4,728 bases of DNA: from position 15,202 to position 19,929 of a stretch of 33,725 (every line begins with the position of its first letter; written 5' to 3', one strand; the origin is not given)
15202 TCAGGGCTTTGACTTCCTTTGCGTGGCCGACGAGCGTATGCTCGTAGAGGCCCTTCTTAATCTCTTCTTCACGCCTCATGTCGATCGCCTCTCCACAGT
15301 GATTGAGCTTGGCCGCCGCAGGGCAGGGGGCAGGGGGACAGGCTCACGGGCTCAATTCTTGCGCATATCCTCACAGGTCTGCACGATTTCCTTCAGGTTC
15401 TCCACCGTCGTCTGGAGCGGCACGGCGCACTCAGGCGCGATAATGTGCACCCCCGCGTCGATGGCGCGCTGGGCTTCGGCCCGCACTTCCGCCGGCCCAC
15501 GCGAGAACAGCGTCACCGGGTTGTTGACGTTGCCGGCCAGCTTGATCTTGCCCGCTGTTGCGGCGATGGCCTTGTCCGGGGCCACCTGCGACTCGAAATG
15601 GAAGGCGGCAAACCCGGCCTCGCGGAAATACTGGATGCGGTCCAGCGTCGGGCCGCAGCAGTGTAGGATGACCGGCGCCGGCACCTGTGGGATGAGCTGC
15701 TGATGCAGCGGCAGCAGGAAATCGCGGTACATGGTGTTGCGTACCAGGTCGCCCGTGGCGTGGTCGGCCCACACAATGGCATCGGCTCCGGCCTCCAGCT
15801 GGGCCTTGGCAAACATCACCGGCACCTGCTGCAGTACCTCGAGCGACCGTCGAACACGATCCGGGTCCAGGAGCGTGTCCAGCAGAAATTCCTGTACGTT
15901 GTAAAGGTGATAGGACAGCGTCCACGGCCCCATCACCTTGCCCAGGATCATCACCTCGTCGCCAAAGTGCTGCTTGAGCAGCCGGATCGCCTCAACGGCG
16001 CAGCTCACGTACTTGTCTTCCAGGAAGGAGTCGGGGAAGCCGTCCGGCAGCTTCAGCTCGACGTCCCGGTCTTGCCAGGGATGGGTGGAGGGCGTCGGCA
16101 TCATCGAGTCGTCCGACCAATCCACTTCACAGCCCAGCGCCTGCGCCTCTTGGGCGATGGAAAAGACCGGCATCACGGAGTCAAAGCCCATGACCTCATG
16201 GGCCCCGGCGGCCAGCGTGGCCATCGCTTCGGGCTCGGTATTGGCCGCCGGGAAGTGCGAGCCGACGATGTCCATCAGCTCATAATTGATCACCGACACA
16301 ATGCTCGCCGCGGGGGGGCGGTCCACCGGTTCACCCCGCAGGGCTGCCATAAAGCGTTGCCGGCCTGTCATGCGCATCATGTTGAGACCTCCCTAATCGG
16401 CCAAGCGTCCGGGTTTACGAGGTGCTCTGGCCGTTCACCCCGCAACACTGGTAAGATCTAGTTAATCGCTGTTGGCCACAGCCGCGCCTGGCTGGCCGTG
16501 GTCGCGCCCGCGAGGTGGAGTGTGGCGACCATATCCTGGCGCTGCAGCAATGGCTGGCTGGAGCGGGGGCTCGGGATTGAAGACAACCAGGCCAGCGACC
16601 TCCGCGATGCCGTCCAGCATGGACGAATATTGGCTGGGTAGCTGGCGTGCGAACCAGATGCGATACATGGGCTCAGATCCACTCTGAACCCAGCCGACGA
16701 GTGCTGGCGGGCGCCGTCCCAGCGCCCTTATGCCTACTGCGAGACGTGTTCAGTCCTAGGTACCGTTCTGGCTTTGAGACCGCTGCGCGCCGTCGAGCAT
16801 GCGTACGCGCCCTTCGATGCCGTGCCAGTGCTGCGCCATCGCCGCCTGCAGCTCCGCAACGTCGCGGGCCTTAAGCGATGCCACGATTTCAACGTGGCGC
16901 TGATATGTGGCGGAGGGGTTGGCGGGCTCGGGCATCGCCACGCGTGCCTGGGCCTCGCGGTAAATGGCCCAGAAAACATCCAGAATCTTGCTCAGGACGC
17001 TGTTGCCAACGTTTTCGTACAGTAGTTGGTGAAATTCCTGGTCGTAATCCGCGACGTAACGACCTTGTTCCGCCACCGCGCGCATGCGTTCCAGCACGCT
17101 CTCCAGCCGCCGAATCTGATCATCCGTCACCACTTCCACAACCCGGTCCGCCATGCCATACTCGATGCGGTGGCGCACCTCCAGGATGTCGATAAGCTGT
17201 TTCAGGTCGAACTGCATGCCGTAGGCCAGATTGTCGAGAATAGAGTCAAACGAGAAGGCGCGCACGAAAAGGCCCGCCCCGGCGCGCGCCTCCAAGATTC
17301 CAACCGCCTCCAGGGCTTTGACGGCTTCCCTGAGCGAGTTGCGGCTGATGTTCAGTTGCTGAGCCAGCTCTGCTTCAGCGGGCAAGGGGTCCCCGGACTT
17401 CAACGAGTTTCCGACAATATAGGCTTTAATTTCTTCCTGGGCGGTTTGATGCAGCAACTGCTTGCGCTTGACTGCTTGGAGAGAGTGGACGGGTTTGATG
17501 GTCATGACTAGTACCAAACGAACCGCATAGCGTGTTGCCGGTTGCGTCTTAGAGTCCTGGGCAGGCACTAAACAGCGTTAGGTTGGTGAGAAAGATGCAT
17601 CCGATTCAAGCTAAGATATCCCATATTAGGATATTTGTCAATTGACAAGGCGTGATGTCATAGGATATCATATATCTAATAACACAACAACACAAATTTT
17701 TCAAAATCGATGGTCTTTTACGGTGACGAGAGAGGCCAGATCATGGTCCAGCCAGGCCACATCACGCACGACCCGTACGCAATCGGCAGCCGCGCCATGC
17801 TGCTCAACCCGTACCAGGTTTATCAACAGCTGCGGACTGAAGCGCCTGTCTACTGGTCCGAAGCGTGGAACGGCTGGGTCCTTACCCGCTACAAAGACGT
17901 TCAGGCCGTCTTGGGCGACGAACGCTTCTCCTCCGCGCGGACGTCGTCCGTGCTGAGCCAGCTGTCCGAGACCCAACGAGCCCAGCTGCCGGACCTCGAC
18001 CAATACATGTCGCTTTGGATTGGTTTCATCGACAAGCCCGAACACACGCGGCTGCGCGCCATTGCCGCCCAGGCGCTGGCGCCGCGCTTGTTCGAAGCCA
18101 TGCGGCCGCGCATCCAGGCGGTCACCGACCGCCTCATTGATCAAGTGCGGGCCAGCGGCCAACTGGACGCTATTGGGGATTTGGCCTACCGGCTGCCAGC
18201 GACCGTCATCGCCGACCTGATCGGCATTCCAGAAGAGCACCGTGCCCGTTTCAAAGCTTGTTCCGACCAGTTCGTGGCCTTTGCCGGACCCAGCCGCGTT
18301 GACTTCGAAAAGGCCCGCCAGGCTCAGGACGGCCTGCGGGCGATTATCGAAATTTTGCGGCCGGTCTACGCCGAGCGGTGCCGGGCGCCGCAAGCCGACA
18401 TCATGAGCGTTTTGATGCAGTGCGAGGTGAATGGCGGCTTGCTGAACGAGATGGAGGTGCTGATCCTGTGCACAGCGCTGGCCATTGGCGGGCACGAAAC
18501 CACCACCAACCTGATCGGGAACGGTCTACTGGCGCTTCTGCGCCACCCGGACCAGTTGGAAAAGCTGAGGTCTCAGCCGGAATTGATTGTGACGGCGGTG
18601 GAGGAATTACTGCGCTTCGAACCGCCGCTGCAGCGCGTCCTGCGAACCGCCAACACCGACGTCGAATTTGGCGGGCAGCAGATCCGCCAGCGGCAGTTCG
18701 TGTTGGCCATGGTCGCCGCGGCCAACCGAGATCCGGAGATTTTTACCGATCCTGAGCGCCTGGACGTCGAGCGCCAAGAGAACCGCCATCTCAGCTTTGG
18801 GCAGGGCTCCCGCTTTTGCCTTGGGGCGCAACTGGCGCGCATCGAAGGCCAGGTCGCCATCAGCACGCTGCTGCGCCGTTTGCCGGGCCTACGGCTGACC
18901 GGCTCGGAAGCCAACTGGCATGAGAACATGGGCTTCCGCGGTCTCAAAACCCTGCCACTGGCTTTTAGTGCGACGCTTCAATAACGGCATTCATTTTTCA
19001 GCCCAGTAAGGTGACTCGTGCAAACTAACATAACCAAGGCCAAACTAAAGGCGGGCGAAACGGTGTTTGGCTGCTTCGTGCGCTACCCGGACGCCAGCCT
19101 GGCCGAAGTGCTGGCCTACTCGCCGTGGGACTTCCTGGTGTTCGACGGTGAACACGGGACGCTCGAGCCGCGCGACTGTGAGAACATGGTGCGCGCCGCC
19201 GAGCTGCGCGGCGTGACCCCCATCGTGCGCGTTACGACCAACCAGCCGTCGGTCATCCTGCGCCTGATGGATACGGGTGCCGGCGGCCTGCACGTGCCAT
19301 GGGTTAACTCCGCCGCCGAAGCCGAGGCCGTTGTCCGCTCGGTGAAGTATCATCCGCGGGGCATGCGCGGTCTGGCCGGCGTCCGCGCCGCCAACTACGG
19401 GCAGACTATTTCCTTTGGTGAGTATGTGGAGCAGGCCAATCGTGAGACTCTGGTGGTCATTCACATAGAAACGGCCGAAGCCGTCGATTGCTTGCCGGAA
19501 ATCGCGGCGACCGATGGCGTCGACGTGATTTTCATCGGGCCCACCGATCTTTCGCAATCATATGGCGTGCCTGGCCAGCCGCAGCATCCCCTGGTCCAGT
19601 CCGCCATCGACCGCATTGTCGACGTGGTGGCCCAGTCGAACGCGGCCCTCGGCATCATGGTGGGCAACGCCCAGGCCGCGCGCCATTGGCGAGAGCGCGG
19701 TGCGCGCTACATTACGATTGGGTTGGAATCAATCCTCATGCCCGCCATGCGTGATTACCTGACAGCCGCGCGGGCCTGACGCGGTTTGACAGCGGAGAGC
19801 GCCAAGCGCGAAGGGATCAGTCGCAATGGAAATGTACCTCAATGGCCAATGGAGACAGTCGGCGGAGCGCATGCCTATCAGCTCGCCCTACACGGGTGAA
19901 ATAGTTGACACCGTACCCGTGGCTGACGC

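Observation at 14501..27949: Complete four-component corrinoid methyl-transfer system, split across two divergent operons inside an oxygenase-rich cyclitol/sugar catabolic cluster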

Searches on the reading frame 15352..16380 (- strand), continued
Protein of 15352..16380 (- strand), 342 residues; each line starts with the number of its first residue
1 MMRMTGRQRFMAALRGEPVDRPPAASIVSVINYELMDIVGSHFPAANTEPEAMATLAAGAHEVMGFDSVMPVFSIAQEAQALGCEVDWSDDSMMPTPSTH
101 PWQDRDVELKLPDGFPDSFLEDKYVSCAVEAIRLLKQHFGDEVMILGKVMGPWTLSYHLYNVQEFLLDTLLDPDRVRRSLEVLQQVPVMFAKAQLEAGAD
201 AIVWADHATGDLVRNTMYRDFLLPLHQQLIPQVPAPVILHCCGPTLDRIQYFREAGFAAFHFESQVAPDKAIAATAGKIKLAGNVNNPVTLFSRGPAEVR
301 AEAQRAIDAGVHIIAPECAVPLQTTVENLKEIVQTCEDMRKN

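Call 69: search_protein_families(library=pfam, proteins=[L033:4209-6866:+, L033:6952-7488:+, L033:8820-10157:-, L058:6492-8813:+, L058:8991-9749:+, L058:11126-11575:+, L030:2422-3537:+, L030:801-2249:+, L030:5123-6436:-, L030:6563-8155:+])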
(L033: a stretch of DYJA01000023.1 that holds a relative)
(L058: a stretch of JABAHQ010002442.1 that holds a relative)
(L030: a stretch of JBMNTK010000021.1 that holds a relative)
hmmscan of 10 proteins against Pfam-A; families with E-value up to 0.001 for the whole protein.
L033:4209-6866:+ (885 aa): 2 families
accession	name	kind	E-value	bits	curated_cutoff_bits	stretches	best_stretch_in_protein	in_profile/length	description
PF02913.24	FAD-oxidase_C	-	1.2e-73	248.3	21.2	1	221-460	4-248/248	FAD linked oxidases, C-terminal domain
PF01565.28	FAD_binding_4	-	3.7e-59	198.9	26.4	2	44-182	1-138/139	FAD binding domain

L033:6952-7488:+ (178 aa): 0 families

L033:8820-10157:- (445 aa): 2 families
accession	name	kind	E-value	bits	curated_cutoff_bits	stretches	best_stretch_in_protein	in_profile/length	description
PF03600.22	CitMHS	-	2e-79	267.6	31.9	1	33-383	3-336/336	Citrate transporter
PF02040.21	ArsB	-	3e-13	50.4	22.2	1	23-434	2-417/423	Arsenical pump membrane protein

L058:6492-8813:+ (773 aa): 2 families
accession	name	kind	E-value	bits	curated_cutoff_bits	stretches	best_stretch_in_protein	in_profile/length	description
PF02901.20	PFL-like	-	1.4e-137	460.5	24.3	1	158-629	157-641/647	Pyruvate formate lyase-like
PF01228.26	Gly_radical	-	2e-26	93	22.2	1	652-755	2-106/106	Glycine radical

L058:8991-9749:+ (252 aa): 2 families
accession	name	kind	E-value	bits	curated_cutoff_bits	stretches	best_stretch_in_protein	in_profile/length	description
PF04055.27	Radical_SAM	-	3.2e-14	53.9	29.5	1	43-180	14-158/166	Radical SAM superfamily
PF13353.11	Fer4_12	-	3.9e-05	24.4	22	1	39-152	18-136/137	4Fe-4S single cluster domain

L058:11126-11575:+ (149 aa): 2 families
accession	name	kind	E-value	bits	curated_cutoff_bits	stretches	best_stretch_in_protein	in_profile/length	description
PF01243.27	PNPOx_N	-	6.4e-11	43.1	28.1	1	6-135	2-119/120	Pyridoxamine 5'-phosphate oxidase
PF12900.13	Pyridox_ox_2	-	5.5e-07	30.1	27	1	6-89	2-94/140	Pyridoxamine 5'-phosphate oxidase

L030:2422-3537:+ (371 aa): 6 families
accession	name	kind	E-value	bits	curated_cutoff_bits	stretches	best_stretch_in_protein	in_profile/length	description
PF00248.27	Aldo_ket_red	-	1.2e-38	133.3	24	2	16-207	2-197/291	Aldo/keto reductase family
PF13187.11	Fer4_9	-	2.4e-09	37.5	27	1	286-352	1-50/52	4Fe-4S dicluster domain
PF13534.11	Fer4_17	-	1.5e-08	35.5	22.2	1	287-353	2-60/61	4Fe-4S dicluster domain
PF13183.11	Fer4_8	-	3e-07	31.3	27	1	285-353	3-68/68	4Fe-4S dicluster domain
PF13237.11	Fer4_10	-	6.1e-06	26.5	25.5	0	336-356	6-29/53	4Fe-4S dicluster domain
PF14697.11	Fer4_21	-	0.00073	20.1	35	0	269-298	23-53/59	4Fe-4S dicluster domain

L030:801-2249:+ (482 aa): 1 family
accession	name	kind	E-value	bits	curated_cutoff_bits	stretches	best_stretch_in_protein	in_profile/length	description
PF00246.29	Peptidase_M14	-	2.7e-07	30.9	21.6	1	258-344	10-105/286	Zinc carboxypeptidase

L030:5123-6436:- (437 aa): 1 family
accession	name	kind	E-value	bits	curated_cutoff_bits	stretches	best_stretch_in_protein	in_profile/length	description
PF04402.19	SIMPL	-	7.2e-47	160.7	25.2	1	34-232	1-205/205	Protein of unknown function (DUF541)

L030:6563-8155:+ (530 aa): 0 families

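Call 70: search_solved_structures(query=window:15352-16380:-, max_evalue=10)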
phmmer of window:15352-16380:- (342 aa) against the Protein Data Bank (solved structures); distinct sequences matched with E-value up to 10: 25.
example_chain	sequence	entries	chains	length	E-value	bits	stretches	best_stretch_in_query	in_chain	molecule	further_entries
4ay7_A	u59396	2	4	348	3.2e-54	187.8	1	3-335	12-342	METHYLCOBALAMIN: COENZYME M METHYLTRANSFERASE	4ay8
6w2o_A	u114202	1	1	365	3.4e-11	46.4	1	8-309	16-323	Uroporphyrinogen decarboxylase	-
4exq_A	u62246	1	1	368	4e-07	33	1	99-309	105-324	Uroporphyrinogen decarboxylase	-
4wsh_A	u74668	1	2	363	3.2e-05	26.7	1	126-308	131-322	Uroporphyrinogen decarboxylase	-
3gw0_A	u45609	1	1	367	0.00023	23.9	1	48-308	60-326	Uroporphyrinogen decarboxylase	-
3gw3_A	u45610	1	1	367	0.00042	23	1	48-295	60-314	Uroporphyrinogen decarboxylase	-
1r3r_A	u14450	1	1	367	0.00055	22.7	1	47-295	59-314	Uroporphyrinogen Decarboxylase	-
2q6z_A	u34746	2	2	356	0.00056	22.7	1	48-295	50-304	Uroporphyrinogen decarboxylase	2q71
3cyv_A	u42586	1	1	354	0.00063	22.5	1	110-229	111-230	Uroporphyrinogen decarboxylase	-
3gvv_A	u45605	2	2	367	0.00065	22.4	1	48-295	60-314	Uroporphyrinogen decarboxylase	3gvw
1r3v_A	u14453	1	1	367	0.0007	22.3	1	48-295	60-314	Uroporphyrinogen Decarboxylase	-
1r3s_A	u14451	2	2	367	0.0007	22.3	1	48-295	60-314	Uroporphyrinogen Decarboxylase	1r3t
1r3q_A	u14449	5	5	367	0.0007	22.3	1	48-295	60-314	Uroporphyrinogen Decarboxylase | PROTEIN (UROPORPHYRINOGEN DECARBOXYLASE)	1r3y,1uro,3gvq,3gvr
1jpk_A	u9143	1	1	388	0.00087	22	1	48-295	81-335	UROPORPHYRINOGEN DECARBOXYLASE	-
1jph_A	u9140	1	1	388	0.00097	21.9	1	48-295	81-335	UROPORPHYRINOGEN DECARBOXYLASE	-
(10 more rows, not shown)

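Call 71: search_solved_structures(query=L039:12919-14070:+, max_evalue=1)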
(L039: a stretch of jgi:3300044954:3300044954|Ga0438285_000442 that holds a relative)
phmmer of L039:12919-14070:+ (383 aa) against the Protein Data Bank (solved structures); distinct sequences matched with E-value up to 1: 19.
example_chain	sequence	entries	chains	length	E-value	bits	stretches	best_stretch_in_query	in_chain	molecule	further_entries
4exq_A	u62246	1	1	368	7.5e-06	28.3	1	194-352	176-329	Uroporphyrinogen decarboxylase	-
4wsh_A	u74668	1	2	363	0.00012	24.4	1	199-356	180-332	Uroporphyrinogen decarboxylase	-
3gw0_A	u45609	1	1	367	0.00029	23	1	148-376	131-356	Uroporphyrinogen decarboxylase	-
1j93_A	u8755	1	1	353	0.0008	21.6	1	173-356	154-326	UROPORPHYRINOGEN DECARBOXYLASE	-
3gw3_A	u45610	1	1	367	0.0014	20.8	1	148-376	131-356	Uroporphyrinogen decarboxylase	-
1r3w_A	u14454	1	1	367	0.0018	20.5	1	148-376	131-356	Uroporphyrinogen Decarboxylase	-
1jph_A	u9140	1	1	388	0.0019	20.4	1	148-376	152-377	UROPORPHYRINOGEN DECARBOXYLASE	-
3gvv_A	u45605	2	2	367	0.0021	20.2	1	148-376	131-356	Uroporphyrinogen decarboxylase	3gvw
1r3q_A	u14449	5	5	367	0.0025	20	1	148-376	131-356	Uroporphyrinogen Decarboxylase | PROTEIN (UROPORPHYRINOGEN DECARBOXYLASE)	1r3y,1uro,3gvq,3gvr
1r3v_A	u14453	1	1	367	0.0026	20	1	148-376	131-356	Uroporphyrinogen Decarboxylase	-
1r3r_A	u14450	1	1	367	0.0026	20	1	148-376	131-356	Uroporphyrinogen Decarboxylase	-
1r3s_A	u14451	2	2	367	0.0026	19.9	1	148-376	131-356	Uroporphyrinogen Decarboxylase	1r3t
2q6z_A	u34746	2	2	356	0.0038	19.4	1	148-376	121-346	Uroporphyrinogen decarboxylase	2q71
4zr8_A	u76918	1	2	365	0.0052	18.9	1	199-352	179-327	Uroporphyrinogen decarboxylase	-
8prj_A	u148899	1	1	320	0.0096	18.1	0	105-129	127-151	v31Bagel8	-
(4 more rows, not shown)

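Call 74: get_annotated_region(hit=H11, flank=3000)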
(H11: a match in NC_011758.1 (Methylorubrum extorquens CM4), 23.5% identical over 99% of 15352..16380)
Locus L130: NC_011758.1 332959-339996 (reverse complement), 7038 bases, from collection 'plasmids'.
description: Methylorubrum extorquens CM4 plasmid pCMU01, complete sequence
organism: Methylorubrum extorquens CM4 (NCBI taxid 440085)
taxonomy: Bacteria; Pseudomonadota; Alphaproteobacteria; Hyphomicrobiales; Methylobacteriaceae; Methylorubrum; Methylorubrum extorquens; Methylorubrum extorquens CM4
host: -; source: -; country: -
typing (MOB-suite, as given by PLSDB): conjugative; replicon rep_cluster_4; relaxase MOBQ; mating-pair formation MPF_I
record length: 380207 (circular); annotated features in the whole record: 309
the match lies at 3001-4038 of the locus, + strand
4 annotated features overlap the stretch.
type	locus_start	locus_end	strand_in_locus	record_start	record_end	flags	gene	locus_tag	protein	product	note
CDS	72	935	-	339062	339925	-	purU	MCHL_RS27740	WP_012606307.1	formyltetrahydrofolate deformylase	GO:0009152 - purine ribonucleotide biosynthetic process [Evidence IEA]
CDS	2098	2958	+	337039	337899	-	-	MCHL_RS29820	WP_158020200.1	uroporphyrinogen decarboxylase family protein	GO:0006779 - porphyrin-containing compound biosynthetic process [Evidence IEA]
CDS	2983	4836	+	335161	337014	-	-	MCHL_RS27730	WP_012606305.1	MtaA/CmuA family methyltransferase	-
CDS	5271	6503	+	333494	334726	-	-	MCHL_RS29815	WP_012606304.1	amidohydrolase family protein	-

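Call 82: search_protein_representatives(protein=window:15352-16380:-)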
Query: 342 residues. Proteins with E-value up to 0.001 (for the whole library): 2530; up to 1e-10: 1019; up to 1e-30: 173. The best 150 are listed.
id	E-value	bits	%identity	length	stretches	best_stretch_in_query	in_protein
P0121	8.7e-96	337.6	49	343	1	4-339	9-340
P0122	2.6e-89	316.3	46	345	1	4-333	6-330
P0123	2.1e-88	313.3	70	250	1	2-193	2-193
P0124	4.3e-87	309.0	46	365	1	3-336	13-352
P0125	1.0e-85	304.5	43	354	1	4-338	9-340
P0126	3.3e-84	299.6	45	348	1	4-335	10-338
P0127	1.8e-83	297.2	43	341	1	2-338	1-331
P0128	7.5e-82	291.8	45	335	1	4-338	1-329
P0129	8.5e-80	285.1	43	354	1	4-335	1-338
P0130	1.0e-78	281.5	40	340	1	3-336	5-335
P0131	1.7e-78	280.8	42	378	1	4-338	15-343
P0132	9.7e-78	278.3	44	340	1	6-334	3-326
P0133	1.2e-76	274.7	42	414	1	2-332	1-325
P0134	1.6e-73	264.5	43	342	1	4-340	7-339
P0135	2.4e-73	263.9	38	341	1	4-333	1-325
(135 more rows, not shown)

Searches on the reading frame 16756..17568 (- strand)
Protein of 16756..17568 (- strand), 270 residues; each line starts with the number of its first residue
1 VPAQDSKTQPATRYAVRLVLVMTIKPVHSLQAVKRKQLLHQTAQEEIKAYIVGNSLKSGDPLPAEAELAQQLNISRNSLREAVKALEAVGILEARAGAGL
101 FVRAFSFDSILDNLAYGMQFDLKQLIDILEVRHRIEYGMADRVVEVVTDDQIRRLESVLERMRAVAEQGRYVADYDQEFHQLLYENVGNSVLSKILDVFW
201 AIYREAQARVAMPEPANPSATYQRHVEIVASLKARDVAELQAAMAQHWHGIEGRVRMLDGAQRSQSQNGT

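Call 3: search_protein_families(library=pfam, proteins=[window:16756-17568:-])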
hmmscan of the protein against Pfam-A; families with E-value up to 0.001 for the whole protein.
window:16756-17568:- (270 aa): 3 families
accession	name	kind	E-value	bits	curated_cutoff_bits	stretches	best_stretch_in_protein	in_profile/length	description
PF07729.17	FCD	-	2.1e-26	93.2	24.3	1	127-248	1-123/125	FCD domain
PF00392.27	GntR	-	6.5e-16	58.2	27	1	41-102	3-64/64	Bacterial regulatory proteins, gntR family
PF08279.18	HTH_11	-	1.9e-05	24.9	25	1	66-99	19-53/55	HTH domain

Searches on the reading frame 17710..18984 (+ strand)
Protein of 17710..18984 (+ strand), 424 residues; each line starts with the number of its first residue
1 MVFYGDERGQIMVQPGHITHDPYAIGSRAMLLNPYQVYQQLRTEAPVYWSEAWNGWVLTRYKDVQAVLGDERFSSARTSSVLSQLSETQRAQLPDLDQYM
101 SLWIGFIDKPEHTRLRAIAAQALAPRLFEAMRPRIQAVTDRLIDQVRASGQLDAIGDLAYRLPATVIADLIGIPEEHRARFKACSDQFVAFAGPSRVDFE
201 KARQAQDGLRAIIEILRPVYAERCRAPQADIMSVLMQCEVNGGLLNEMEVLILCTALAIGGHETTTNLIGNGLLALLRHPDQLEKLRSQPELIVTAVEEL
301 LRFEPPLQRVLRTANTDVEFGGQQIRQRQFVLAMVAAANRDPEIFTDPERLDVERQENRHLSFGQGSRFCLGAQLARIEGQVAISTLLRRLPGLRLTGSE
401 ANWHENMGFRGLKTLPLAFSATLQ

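Call 3: search_protein_families(library=pfam, proteins=[window:17710-18984:+])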
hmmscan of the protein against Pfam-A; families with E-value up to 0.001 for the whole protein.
window:17710-18984:+ (424 aa): 1 family
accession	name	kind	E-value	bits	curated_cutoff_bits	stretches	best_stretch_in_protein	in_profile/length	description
PF00067.27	p450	-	1.3e-29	103.7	22.8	1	188-390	216-431/462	Cytochrome P450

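Call 6: search_protein_families(library=ncbifam, proteins=[window:17710-18984:+])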
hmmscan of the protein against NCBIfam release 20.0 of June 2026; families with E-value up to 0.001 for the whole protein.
window:17710-18984:+ (424 aa): 10 families
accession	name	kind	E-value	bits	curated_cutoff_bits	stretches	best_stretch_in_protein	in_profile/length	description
TIGR04515.1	P450_rel_GT_act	subfamily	6e-59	200.3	343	1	19-400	18-368/386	P450-derived glycosyltransferase activator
TIGR04538.1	P450_cycloAA_1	subfamily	1.6e-55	188.5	500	1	28-419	5-394/395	cytochrome P450, cyclodipeptide synthase-associated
NF041177.1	Cyp119_Thmprot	equivalog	6.3e-54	183.1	680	1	35-400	2-349/368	cytochrome P450 Cyp119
TIGR04458.1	CYP450_TxtE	equivalog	2.3e-52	178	500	1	28-419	7-402/403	4-nitrotryptophan synthase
NF045816.1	PentlenlactSyn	equivalog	1.2e-49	169.1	700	1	51-419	34-396/396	pentalenolactone synthase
NF041802.1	P450_SolI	exception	1.1e-44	152.5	850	1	36-397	34-401/424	solanimycin biosynthesis cytochrome P450 SolI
NF050147.1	aminopyruv_ApyO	equivalog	4e-16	58.7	525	1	106-391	82-393/444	RiPP biosynthesis cytochrome P450 ApyO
NF045812.1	PentlenOxigase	equivalog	4.5e-09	35.7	800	1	292-390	301-408/444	pentalenene oxygenase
NF051859.1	AlbFlvMonOxTrpSyn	equivalog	1e-06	27.6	700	1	196-358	203-385/457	bifunctional albaflavenone monooxygenase/terpene synthase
NF053744.1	FAProxCypCBc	equivalog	1.5e-05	23.8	600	1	212-360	194-343/416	CYP152 family fatty-acid peroxygenase CypC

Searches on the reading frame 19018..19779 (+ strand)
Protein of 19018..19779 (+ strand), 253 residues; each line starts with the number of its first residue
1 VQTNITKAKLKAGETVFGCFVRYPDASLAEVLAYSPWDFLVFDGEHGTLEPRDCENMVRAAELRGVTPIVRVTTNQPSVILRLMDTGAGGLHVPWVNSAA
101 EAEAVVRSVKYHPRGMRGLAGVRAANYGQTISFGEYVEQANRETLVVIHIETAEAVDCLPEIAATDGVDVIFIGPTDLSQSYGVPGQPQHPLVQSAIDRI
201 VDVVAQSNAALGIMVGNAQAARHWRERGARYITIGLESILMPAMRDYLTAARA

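Call 3: search_protein_families(library=pfam, proteins=[window:19018-19779:+])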
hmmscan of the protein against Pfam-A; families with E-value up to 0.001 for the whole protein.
window:19018-19779:+ (253 aa): 1 family
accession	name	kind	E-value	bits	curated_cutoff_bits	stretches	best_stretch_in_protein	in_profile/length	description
PF03328.21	HpcH_HpaI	-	1e-35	123.5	25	1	17-238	2-215/221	HpcH/HpaI aldolase/citrate lyase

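Call 37: search_protein_families(library=ncbifam, proteins=[window:19018-19779:+], max_evalue=1e-10)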
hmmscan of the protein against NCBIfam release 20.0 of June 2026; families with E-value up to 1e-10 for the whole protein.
window:19018-19779:+ (253 aa): 4 families
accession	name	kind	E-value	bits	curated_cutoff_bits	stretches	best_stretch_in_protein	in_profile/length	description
TIGR02311.1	HpaI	equivalog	8.8e-57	192.4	368.8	1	6-246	3-242/249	4-hydroxy-2-oxoheptanedioate aldolase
TIGR03239.1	GarL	equivalog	6.2e-51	173.4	406.75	1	6-241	3-236/249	2-dehydro-3-deoxyglucarate aldolase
NF007849.0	PRK10558.1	equivalog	2.2e-50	171.5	393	1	4-238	8-240/256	2-dehydro-3-deoxyglucarate aldolase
NF007521.0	PRK10128.1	equivalog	2.4e-37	128.9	441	1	3-242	6-244/267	2-keto-3-deoxy-L-rhamnonate aldolase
